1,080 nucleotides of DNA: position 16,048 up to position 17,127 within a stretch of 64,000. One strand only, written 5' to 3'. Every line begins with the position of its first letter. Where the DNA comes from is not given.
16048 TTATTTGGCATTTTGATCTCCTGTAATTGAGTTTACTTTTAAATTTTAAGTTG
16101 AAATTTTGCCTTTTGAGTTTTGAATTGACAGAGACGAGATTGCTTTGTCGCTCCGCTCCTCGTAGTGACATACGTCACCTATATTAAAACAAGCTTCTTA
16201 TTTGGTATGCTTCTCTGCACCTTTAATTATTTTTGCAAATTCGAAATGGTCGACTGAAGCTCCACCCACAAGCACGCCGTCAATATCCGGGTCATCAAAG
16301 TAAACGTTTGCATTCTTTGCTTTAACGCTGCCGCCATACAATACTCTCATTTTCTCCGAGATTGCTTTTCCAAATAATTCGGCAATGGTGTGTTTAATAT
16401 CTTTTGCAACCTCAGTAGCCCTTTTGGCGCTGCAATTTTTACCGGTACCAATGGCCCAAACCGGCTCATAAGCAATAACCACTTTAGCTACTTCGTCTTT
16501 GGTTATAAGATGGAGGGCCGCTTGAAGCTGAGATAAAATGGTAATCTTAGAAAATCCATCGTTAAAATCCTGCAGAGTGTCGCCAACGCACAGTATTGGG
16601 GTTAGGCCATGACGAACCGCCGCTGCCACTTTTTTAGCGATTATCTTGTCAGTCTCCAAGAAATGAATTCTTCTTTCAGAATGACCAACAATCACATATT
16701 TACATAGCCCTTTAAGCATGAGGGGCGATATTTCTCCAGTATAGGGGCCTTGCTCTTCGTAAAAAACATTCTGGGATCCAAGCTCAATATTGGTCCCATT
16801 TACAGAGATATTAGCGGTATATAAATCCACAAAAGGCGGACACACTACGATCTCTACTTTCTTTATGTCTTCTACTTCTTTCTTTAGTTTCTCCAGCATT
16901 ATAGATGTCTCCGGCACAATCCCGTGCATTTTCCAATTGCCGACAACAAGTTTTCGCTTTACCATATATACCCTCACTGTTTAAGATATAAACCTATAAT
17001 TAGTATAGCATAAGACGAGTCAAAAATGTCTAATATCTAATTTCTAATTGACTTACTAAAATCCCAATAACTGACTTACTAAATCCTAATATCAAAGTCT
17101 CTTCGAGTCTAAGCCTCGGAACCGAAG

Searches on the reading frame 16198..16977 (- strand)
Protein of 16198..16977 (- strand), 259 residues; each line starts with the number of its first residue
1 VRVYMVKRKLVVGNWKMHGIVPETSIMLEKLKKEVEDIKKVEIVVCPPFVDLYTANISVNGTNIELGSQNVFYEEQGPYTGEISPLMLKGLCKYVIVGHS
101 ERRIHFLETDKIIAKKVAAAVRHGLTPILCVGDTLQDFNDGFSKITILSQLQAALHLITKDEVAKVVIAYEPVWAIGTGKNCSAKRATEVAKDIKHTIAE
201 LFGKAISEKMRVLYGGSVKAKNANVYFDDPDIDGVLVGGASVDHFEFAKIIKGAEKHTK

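Call 85: search_protein_families(library=pfam, proteins=[window:16198-16977:-], max_evalue=0.0001)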
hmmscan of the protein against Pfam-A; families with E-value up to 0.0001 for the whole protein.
window:16198-16977:- (259 aa): 1 family
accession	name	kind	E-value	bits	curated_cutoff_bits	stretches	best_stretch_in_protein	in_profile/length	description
PF00121.24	TIM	-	5.5e-85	285.2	20.1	1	9-253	1-244/245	Triosephosphate isomerase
